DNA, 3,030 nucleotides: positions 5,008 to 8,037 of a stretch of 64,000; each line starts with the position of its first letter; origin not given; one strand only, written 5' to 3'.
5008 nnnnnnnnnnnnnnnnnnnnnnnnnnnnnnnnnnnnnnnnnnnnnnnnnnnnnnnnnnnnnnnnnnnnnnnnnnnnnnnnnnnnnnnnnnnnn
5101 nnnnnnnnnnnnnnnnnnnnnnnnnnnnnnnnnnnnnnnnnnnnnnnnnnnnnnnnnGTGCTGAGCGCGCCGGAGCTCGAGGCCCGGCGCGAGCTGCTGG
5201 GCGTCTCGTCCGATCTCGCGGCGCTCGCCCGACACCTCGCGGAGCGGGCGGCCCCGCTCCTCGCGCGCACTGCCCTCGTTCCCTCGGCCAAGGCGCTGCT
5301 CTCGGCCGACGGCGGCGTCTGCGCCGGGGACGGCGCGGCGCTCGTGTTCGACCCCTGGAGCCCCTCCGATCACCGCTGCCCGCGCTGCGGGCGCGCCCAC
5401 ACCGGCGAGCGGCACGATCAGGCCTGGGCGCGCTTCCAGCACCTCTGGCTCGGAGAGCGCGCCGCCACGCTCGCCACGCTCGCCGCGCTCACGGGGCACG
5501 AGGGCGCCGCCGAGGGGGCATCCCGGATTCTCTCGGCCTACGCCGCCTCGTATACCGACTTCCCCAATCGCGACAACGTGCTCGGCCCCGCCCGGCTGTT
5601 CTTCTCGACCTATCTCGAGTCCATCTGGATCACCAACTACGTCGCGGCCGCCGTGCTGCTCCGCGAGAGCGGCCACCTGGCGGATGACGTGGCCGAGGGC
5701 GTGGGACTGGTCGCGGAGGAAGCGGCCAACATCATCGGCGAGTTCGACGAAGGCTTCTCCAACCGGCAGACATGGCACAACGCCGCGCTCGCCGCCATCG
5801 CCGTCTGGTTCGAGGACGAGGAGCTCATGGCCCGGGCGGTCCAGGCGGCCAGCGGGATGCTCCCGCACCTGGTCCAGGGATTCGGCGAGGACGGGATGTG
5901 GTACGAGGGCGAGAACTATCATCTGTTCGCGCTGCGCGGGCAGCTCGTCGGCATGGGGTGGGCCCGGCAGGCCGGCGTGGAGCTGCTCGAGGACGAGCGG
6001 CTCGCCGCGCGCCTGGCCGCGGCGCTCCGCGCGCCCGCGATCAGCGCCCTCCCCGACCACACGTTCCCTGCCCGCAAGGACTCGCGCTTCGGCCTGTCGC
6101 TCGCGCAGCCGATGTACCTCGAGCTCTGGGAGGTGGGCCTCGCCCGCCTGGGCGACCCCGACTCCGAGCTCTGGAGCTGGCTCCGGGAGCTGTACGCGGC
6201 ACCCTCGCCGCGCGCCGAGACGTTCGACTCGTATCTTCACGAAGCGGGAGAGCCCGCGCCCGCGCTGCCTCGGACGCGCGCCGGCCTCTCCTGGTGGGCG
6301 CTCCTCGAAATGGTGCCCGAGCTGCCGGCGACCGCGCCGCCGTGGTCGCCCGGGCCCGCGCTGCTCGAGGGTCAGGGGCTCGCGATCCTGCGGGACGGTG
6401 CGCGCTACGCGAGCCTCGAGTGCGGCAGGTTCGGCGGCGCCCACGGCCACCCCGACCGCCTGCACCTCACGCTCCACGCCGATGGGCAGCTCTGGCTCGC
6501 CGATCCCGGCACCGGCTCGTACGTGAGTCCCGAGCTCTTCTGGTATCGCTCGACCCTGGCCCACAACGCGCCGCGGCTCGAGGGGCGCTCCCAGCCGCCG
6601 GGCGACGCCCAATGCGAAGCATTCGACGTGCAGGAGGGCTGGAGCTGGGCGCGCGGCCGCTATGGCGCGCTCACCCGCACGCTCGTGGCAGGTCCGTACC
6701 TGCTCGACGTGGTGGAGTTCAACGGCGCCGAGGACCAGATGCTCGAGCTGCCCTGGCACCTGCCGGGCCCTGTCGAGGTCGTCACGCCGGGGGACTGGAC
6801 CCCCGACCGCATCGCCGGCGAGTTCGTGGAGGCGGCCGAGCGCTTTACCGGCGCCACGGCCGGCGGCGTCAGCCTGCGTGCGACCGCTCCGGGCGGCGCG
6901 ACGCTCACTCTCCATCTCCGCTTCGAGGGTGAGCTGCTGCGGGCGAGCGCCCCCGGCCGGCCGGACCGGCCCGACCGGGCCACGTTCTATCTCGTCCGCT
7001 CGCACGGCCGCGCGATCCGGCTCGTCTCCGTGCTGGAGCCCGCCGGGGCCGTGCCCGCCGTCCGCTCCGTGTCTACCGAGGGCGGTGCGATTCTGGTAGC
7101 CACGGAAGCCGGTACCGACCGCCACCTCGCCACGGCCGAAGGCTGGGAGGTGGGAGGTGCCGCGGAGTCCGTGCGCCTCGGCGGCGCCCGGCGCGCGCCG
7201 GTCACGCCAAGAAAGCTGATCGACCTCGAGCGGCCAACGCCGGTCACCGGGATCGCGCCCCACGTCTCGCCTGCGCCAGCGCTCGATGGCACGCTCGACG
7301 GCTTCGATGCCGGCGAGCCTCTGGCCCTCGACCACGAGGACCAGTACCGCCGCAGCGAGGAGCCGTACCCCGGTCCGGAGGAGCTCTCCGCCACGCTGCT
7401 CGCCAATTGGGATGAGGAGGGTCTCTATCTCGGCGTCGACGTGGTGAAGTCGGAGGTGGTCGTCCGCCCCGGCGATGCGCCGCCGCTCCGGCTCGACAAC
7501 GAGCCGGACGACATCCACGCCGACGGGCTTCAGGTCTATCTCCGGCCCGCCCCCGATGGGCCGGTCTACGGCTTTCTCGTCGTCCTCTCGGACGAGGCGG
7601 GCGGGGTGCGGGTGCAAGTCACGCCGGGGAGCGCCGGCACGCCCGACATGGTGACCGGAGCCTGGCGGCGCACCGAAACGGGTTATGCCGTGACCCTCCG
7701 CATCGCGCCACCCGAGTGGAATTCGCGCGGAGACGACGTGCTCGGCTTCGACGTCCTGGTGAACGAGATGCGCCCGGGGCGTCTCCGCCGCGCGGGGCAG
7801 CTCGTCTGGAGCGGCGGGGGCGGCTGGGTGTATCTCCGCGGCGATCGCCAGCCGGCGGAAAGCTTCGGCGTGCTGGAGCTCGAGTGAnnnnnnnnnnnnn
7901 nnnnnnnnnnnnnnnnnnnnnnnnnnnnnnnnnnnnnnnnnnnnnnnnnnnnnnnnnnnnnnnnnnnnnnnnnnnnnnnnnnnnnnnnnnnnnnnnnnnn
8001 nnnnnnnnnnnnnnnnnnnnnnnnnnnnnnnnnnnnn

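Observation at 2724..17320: Thirteen-gene, tightly coupled operon combining an Opp-type binding protein with sugar-type and amino-acid-type enzymes; I cannot assign it to any named pathway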

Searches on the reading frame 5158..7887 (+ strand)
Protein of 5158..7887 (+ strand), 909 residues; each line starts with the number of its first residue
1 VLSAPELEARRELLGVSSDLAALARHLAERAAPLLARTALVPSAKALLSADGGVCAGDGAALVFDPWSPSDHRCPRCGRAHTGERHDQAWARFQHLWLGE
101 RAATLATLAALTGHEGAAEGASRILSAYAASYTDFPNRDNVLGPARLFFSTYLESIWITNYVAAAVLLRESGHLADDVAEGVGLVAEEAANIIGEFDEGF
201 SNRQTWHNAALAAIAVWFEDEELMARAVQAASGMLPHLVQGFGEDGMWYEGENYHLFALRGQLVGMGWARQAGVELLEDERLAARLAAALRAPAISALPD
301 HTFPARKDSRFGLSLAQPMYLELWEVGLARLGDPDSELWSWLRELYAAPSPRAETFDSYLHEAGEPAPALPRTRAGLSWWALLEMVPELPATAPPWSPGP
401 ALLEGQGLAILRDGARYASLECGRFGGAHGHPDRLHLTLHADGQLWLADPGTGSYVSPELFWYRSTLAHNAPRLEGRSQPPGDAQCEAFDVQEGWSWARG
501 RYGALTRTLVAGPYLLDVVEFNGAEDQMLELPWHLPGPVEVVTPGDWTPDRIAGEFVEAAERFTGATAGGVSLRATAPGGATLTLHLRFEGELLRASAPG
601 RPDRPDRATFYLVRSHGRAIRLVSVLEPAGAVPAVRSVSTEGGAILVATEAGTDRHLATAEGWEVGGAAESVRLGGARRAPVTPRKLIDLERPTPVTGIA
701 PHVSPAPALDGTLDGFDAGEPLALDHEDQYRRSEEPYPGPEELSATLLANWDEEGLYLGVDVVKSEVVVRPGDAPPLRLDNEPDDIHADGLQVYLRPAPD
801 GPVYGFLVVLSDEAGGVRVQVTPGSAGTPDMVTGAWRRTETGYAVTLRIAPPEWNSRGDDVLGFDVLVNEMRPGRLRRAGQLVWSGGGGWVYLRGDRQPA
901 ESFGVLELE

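Call 6: search_protein_families(library=pfam, proteins=[window:5158-7887:+], max_evalue=0.01)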
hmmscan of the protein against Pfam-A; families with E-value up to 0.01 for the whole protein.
window:5158-7887:+ (909 aa): 2 families
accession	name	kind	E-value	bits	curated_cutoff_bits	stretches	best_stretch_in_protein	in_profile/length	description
PF07940.18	Hepar_II_III_C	-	1.2e-11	45.1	24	1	403-501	9-103/237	Heparinase II/III-like, C-terminal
PF05426.18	Alginate_lyase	-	3.9e-05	23.7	22.2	1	72-280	31-252/275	Alginate lyase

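Call 8: search_protein_families(library=ncbifam, proteins=[window:5158-7887:+], max_evalue=0.01)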
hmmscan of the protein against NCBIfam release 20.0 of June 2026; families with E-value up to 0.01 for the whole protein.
window:5158-7887:+ (909 aa): 1 family
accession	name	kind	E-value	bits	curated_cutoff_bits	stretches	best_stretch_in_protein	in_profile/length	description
NF042990.1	olalg_lyase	equivalog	1.4e-05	23.6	1400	1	105-260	96-261/727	oligoalginate lyase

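Call 10: find_homologous_proteins(query=window:5158-7887:+, max_evalue=0.00001)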
Query window:5158-7887:+ (909 aa): 3265 proteins with E <= 0.00001 among 8000 candidates; the best 120 are listed.
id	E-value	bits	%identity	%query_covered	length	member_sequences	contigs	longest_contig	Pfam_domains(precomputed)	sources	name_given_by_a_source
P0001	0.0e+0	2017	97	100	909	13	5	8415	PF07940.19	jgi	jgi:hypothetical protein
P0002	0.0e+0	1889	92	100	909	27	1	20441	PF07940.19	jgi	jgi:hypothetical protein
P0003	0.0e+0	1678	82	100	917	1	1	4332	PF07940.19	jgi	jgi:hypothetical protein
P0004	0.0e+0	1678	81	100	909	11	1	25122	PF07940.19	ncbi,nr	ncbi:MAG TPA: heparinase II/III family protein [Gemmatimonadales bacterium]|nr:heparinase II/III fam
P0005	0.0e+0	1672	81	100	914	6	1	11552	PF07940.19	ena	-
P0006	0.0e+0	1669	80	100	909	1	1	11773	PF07940.19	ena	-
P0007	0.0e+0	1631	80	100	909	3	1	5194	PF07940.19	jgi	jgi:hypothetical protein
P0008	0.0e+0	1565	76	100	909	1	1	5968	PF05426.19,PF07940.19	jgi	-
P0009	0.0e+0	1556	76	100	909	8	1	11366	PF05426.19,PF07940.19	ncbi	-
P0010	0.0e+0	1545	76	100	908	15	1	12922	PF07940.19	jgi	jgi:hypothetical protein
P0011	0.0e+0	1544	76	100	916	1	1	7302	PF05426.19,PF07940.19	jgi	jgi:hypothetical protein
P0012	0.0e+0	1542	75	100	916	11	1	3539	PF05426.19,PF07940.19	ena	-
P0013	0.0e+0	1535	75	100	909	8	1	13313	PF05426.19,PF07940.19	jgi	-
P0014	0.0e+0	1524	74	100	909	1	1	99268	PF05426.19,PF07940.19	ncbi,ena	-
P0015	0.0e+0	1517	74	100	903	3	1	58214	PF06452.17,PF07940.19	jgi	jgi:hypothetical protein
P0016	0.0e+0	1516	75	100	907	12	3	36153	PF05426.19,PF07940.19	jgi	jgi:hypothetical protein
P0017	0.0e+0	1514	73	100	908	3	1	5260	PF05426.19,PF07940.19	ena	-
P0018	0.0e+0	1514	74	100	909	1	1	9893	PF05426.19,PF07940.19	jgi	-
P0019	0.0e+0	1513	74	100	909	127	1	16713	PF05426.19,PF07940.19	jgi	jgi:hypothetical protein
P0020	0.0e+0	1512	74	100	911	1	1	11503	PF05426.19,PF07940.19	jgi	jgi:hypothetical protein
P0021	0.0e+0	1509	74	100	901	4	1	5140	PF07940.19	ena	-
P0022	0.0e+0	1508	74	100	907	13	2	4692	PF05426.19,PF07940.19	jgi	jgi:hypothetical protein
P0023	0.0e+0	1505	73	100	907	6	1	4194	PF07940.19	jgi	jgi:hypothetical protein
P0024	0.0e+0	1503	73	100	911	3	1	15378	PF05426.19,PF07940.19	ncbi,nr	ncbi:MAG: heparinase II/III family protein [Gemmatimonadales bacterium]|nr:heparinase II/III family 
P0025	0.0e+0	1503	74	100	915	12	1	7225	PF07940.19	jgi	jgi:hypothetical protein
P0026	0.0e+0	1500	74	100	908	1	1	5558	PF07940.19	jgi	jgi:hypothetical protein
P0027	0.0e+0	1500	74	100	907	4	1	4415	PF05426.19,PF07940.19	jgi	-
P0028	0.0e+0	1499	73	100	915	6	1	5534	PF07940.19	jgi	jgi:hypothetical protein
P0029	0.0e+0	1499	73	100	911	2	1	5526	PF05426.19,PF07940.19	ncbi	-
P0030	0.0e+0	1494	74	100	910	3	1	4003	PF05426.19,PF07940.19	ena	-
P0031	0.0e+0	1494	73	100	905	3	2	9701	PF07940.19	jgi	jgi:hypothetical protein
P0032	0.0e+0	1493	73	99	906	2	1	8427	PF07940.19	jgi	jgi:hypothetical protein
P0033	0.0e+0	1493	72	100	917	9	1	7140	PF07940.19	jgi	jgi:hypothetical protein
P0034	0.0e+0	1492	73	100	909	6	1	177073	PF05426.19,PF07940.19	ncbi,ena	-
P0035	0.0e+0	1491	73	100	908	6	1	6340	PF05426.19,PF07940.19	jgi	jgi:Heparinase II/III-like protein/Alginate lyase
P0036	0.0e+0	1491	73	100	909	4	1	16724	PF07940.19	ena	-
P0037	0.0e+0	1491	73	100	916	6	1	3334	PF05426.19,PF07940.19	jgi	-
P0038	0.0e+0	1486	74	100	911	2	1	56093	PF07940.19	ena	-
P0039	0.0e+0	1486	74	100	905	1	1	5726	PF07940.19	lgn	-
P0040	0.0e+0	1486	73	100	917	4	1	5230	PF05426.19,PF07940.19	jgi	jgi:hypothetical protein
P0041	0.0e+0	1481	73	100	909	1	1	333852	PF05426.19,PF07940.19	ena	-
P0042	0.0e+0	1475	73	100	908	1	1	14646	PF07940.19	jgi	jgi:hypothetical protein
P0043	0.0e+0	1471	72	100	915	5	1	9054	PF07940.19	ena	-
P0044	0.0e+0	1469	72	100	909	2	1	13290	PF05426.19,PF07940.19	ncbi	ncbi:MAG: heparinase II/III family protein [Gemmatimonadales bacterium]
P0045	0.0e+0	1469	73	100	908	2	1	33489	PF05426.19,PF07940.19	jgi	jgi:hypothetical protein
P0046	0.0e+0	1468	72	100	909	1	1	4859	PF07940.19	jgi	jgi:hypothetical protein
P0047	0.0e+0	1466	73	100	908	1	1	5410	PF05426.19,PF07940.19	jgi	jgi:Heparinase II/III-like protein/Alginate lyase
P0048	0.0e+0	1461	72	100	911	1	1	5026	PF07940.19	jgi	jgi:hypothetical protein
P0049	0.0e+0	1457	72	100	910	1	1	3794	PF07940.19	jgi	jgi:heparinase II/III-like protein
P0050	0.0e+0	1442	71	100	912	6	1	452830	PF07940.19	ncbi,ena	-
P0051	0.0e+0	1436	70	100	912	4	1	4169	PF07940.19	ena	-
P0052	0.0e+0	1435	70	100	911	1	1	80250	PF05426.19,PF07940.19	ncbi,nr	ncbi:MAG TPA: heparinase II/III family protein [Gemmatimonadales bacterium]|nr:heparinase II/III fam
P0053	0.0e+0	1434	71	100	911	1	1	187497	PF07940.19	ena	-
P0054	0.0e+0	1429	74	94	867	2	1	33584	PF05426.19,PF07940.19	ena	-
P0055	0.0e+0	1421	71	100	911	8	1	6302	PF06452.17,PF07940.19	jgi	jgi:hypothetical protein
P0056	0.0e+0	1418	70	100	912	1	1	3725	PF06452.17,PF07940.19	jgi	jgi:hypothetical protein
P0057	0.0e+0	1416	69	100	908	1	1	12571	PF07940.19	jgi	jgi:hypothetical protein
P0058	0.0e+0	1414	70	100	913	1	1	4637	PF07940.19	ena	-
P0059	0.0e+0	1410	69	100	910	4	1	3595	PF07940.19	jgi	jgi:hypothetical protein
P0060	0.0e+0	1404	69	100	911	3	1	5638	PF07940.19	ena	-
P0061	0.0e+0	1398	68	100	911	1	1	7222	PF07940.19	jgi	jgi:hypothetical protein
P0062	0.0e+0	1396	69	100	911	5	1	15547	PF07940.19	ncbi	ncbi:MAG: heparinase II/III family protein [Gemmatimonadales bacterium]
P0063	0.0e+0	1391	68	100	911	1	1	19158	PF07940.19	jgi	jgi:Heparinase II/III-like protein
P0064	0.0e+0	1386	70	100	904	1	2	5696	PF06452.17,PF05426.19,PF07940.19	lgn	-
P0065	0.0e+0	1384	70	100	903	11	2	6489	PF05426.19,PF07940.19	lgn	-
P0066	0.0e+0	1383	68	100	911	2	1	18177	PF07940.19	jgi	jgi:Heparinase II/III-like protein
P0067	0.0e+0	1382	70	100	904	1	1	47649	PF07940.19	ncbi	ncbi:MAG: heparinase II/III domain-containing protein [Gemmatimonadales bacterium]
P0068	0.0e+0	1381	70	100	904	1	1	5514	PF06452.17,PF07940.19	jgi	jgi:Heparinase II/III-like protein/Alginate lyase/Carbohydrate family 9 binding domain-like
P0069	0.0e+0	1381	68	100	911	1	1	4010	PF07940.19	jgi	jgi:hypothetical protein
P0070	0.0e+0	1378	69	100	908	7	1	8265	PF07940.19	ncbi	-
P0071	0.0e+0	1377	68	100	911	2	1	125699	PF07940.19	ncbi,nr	ncbi:MAG TPA: heparinase II/III family protein [Gemmatimonadales bacterium]|nr:heparinase II/III fam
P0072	0.0e+0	1374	68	100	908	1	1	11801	PF07940.19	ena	-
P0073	0.0e+0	1362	68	100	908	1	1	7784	PF07940.19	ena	-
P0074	0.0e+0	1355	67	100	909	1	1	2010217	PF07940.19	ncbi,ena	-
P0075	0.0e+0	1354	66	100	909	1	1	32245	PF07940.19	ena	-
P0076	0.0e+0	1350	67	100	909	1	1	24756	PF07940.19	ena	-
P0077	0.0e+0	1347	68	100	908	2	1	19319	PF07940.19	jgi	-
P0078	0.0e+0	1346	67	100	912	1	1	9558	PF07940.19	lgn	-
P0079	0.0e+0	1344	67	100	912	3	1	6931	PF07940.19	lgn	-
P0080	0.0e+0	1344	66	100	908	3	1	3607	PF06452.17,PF07940.19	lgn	-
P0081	0.0e+0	1339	67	100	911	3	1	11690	PF07940.19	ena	-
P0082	0.0e+0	1339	66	100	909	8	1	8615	PF06452.17,PF07940.19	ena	-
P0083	0.0e+0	1337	67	100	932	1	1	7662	PF07940.19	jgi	jgi:hypothetical protein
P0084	0.0e+0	1337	66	100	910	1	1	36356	PF07940.19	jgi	jgi:hypothetical protein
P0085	0.0e+0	1335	66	100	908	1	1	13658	PF07940.19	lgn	-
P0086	0.0e+0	1334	65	100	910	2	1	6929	PF07940.19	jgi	jgi:hypothetical protein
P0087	0.0e+0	1333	65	100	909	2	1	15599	PF07940.19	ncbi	-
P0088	0.0e+0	1325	65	100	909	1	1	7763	PF07940.19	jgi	jgi:hypothetical protein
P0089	0.0e+0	1318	65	100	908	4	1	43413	PF05426.19,PF07940.19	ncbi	ncbi:MAG TPA: heparinase II/III family protein [Gemmatimonadales bacterium]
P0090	0.0e+0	1317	65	100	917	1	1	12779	PF07940.19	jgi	-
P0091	0.0e+0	1310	65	100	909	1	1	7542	PF07940.19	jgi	jgi:hypothetical protein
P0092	0.0e+0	1310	68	95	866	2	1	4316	PF07940.19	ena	-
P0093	0.0e+0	1297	64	100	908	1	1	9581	PF07940.19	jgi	jgi:hypothetical protein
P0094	0.0e+0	1297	64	100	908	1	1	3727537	PF07940.19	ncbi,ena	-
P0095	0.0e+0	1295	65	100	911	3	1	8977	PF07940.19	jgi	-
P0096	0.0e+0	1294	65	100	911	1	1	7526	PF07940.19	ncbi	-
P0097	0.0e+0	1292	64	100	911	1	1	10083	PF07940.19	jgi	jgi:Heparinase II/III-like protein/Alginate lyase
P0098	0.0e+0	1290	64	100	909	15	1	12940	PF07940.19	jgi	jgi:hypothetical protein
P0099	0.0e+0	1288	64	100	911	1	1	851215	PF07940.19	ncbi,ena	-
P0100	0.0e+0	1285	65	100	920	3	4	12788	PF07940.19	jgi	jgi:hypothetical protein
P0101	0.0e+0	1285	64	100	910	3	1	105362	PF07940.19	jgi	jgi:Heparinase II/III-like protein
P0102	0.0e+0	1283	64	100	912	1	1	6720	PF07940.19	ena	-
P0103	0.0e+0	1278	63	100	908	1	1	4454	PF07940.19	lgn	-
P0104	0.0e+0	1275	64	100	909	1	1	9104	PF07940.19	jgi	jgi:heparinase II/III-like protein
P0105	0.0e+0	1273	65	100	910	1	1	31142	PF07940.19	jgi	jgi:hypothetical protein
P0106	0.0e+0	1273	63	100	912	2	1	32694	PF07940.19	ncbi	-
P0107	0.0e+0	1271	65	100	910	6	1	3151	PF06452.17,PF07940.19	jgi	jgi:hypothetical protein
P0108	0.0e+0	1270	65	100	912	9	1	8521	PF07940.19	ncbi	-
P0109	0.0e+0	1268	65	100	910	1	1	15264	PF07940.19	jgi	jgi:heparinase II/III-like protein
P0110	0.0e+0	1268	62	100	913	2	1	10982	PF07940.19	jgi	jgi:heparinase II/III-like protein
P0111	0.0e+0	1267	64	100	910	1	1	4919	PF07940.19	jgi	jgi:Heparinase II/III-like protein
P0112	0.0e+0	1267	64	100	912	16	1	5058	PF07940.19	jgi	jgi:hypothetical protein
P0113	0.0e+0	1267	64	100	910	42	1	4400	PF07940.19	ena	-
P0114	0.0e+0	1264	63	100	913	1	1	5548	PF07940.19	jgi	jgi:Heparinase II/III-like protein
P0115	0.0e+0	1264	63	100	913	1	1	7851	PF07940.19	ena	-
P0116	0.0e+0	1263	64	100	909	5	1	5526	PF07940.19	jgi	jgi:hypothetical protein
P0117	0.0e+0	1263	63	100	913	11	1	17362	PF07940.19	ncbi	ncbi:MAG: heparinase II/III family protein [Gemmatimonadales bacterium]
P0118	0.0e+0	1263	63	100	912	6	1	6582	PF06452.17,PF07940.19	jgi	jgi:hypothetical protein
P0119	0.0e+0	1262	62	100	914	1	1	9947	PF07940.19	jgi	jgi:hypothetical protein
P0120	0.0e+0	1261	65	100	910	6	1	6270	PF07940.19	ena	-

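Call 11: find_encoding_contigs(protein=P0094, flank=10000, max_places=2)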
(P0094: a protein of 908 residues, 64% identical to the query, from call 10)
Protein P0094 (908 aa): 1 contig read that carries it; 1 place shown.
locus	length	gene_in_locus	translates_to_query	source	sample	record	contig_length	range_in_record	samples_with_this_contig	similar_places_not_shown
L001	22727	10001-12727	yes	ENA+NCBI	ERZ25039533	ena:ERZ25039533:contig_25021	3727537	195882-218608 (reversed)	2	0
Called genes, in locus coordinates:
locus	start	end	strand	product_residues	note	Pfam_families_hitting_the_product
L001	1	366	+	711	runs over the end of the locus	PF01436:NHL (faint), PF06739:SBBP (faint)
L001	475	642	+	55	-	-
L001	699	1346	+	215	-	PF01532:Glyco_hydro_47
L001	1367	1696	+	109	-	PF11373:DUF3175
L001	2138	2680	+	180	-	PF02163:Peptidase_M50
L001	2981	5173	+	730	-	PF07705:CARDB (faint)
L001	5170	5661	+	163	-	PF20033:DUF6438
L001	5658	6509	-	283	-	PF00528:BPD_transp_1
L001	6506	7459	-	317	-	PF19300:BPD_transp_1_N, PF00528:BPD_transp_1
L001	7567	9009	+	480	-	PF00496:SBP_bac_5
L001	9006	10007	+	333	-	PF00288:GHMP_kinases_N, PF08544:GHMP_kinases_C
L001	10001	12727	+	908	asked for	PF07940:Hepar_II_III_C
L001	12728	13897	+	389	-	PF00202:Aminotran_3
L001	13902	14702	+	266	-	PF04909:Amidohydro_2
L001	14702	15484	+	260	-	PF04909:Amidohydro_2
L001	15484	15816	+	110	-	PF07238:PilZ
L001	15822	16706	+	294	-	PF00701:DHDPS (faint)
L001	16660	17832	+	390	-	-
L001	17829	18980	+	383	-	PF02746:MR_MLE_N, PF13378:MR_MLE_C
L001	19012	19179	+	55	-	-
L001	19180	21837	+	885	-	PF01074:Glyco_hydro_38N, PF09261:Alpha-mann_mid, PF07748:Glyco_hydro_38C, PF17677:Glyco_hydro38C2 (faint)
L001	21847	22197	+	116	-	PF03692:CxxCxxCC (weak)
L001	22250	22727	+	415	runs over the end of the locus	PF01244:Peptidase_M19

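Call 12: find_encoding_contigs(protein=P0120, flank=10000, max_places=2)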
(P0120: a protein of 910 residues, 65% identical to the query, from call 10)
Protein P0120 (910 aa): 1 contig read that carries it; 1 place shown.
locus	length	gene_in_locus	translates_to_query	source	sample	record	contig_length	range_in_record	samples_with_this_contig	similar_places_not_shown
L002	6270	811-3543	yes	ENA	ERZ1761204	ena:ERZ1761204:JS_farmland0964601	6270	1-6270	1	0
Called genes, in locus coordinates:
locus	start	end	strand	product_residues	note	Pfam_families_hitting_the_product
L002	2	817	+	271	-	?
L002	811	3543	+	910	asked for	PF07940:Hepar_II_III_C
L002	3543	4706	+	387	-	PF00202:Aminotran_3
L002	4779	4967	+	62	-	-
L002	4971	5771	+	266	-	PF04909:Amidohydro_2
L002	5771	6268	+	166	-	?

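Call 13: search_solved_structures(query=window:5158-7887:+, max_evalue=0.01)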
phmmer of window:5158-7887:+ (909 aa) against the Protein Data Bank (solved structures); distinct sequences matched with E-value up to 0.01: 3.
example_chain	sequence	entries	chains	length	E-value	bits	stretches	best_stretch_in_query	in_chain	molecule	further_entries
4nei_A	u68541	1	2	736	0.0002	22.8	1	107-260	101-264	alginate lyase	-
4ok4_A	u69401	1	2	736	0.00035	22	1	107-260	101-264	Putative alginate lyase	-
4ojz_A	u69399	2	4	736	0.002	19.5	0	107-260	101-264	Putative alginate lyase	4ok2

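Call 17: find_related_loci(query=A1, collection=genome_contigs, flank=10000)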
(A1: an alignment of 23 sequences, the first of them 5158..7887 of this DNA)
Query A1 (909 aa) in genome_contigs; peptide patterns used: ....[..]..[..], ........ (x = any residue, [..] = any of these).
341 stretches matched a pattern; 316 encode a relative of the query (tblastn E <= 1e-3); the best 80 are kept; 80 distinct loci.
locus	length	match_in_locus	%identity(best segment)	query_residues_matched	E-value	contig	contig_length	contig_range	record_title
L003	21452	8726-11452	95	1-909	0e+0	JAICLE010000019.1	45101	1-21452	MAG: Gemmatimonadales bacterium isolate GZL_HY_2_bin.118 k141_1636079_length_45101_cov_15.8060, whole genome shotgun seq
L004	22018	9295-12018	81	1-908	0e+0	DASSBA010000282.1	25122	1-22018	MAG TPA_asm: Gemmatimonadales bacterium isolate SMAG_U882 k141_777254, whole genome shotgun sequence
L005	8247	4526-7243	74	1-908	0e+0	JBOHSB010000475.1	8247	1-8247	MAG: Gemmatimonadales bacterium isolate TC-S_metawrap_bin.265 k127_4529314, whole genome shotgun sequence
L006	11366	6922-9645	76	1-908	0e+0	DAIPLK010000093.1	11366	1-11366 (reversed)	MAG TPA_asm: Gemmatimonadales bacterium isolate CTOTU26080 NODE_3176_length_11366_cov_13.180797, whole genome shotgun se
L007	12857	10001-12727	76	1-909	0e+0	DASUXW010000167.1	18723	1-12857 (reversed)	MAG TPA_asm: Gemmatimonadales bacterium isolate SMAG_U1879 k141_347391, whole genome shotgun sequence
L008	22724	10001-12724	74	1-908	0e+0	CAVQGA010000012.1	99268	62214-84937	MAG: uncultured Gemmatimonadales bacterium isolate MFD08416.bin.1.3 genome assembly, contig: contig_39902, whole genome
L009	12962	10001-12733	73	1-909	0e+0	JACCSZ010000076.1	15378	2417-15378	MAG: Gemmatimonadales bacterium isolate MGR_bin61 SD2897-2912_k127_2814845, whole genome shotgun sequence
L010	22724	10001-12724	73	1-908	0e+0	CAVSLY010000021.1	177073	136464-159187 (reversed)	MAG: uncultured Gemmatimonadales bacterium isolate MFD09206.bin.3.364 genome assembly, contig: contig_46423, whole genom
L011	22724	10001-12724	74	1-908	0e+0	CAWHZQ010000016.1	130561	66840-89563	MAG: uncultured Gemmatimonadales bacterium isolate MFD08821.bin.2.30 genome assembly, contig: contig_50879, whole genome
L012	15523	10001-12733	68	1-909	0e+0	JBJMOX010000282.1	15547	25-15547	MAG: Gemmatimonadales bacterium isolate H1_18_all_fractions_conc_3_68_14 k255_4818652, whole genome shotgun sequence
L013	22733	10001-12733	71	1-908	0e+0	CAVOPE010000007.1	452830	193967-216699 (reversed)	MAG: uncultured Gemmatimonadales bacterium isolate MFD00392.bin.1.345 genome assembly, contig: contig_6081, whole genome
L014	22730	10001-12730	69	1-908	0e+0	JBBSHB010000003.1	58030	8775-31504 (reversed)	MAG: Gemmatimonadales bacterium isolate LS2_sbin.56 LS2_sbin.56_K_242865_L_58030_cov_45.4499, whole genome shotgun seque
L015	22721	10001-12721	74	1-908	0e+0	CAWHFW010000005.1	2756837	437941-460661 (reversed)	MAG: uncultured Gemmatimonadales bacterium isolate MFD00392.bin.2.68 genome assembly, contig: contig_5291, whole genome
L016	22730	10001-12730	70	1-908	0e+0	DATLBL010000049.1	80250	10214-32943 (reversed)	MAG TPA_asm: Gemmatimonadales bacterium isolate SMAG_U14297 k141_2442985, whole genome shotgun sequence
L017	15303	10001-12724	65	1-908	0e+0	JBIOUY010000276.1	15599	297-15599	MAG: Gemmatimonadales bacterium isolate MAG122 k127_4490287, whole genome shotgun sequence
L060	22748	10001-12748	60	1-908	0e+0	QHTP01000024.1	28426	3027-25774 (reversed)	MAG: Gemmatimonadetes bacterium isolate AG49 14_0929_09_30cm_scaffold_1281_curated, whole genome shotgun sequence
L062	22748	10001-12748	60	1-908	0e+0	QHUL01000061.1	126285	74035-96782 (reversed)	MAG: Gemmatimonadetes bacterium isolate AG29 14_1009_02_40cm_scaffold_290_curated, whole genome shotgun sequence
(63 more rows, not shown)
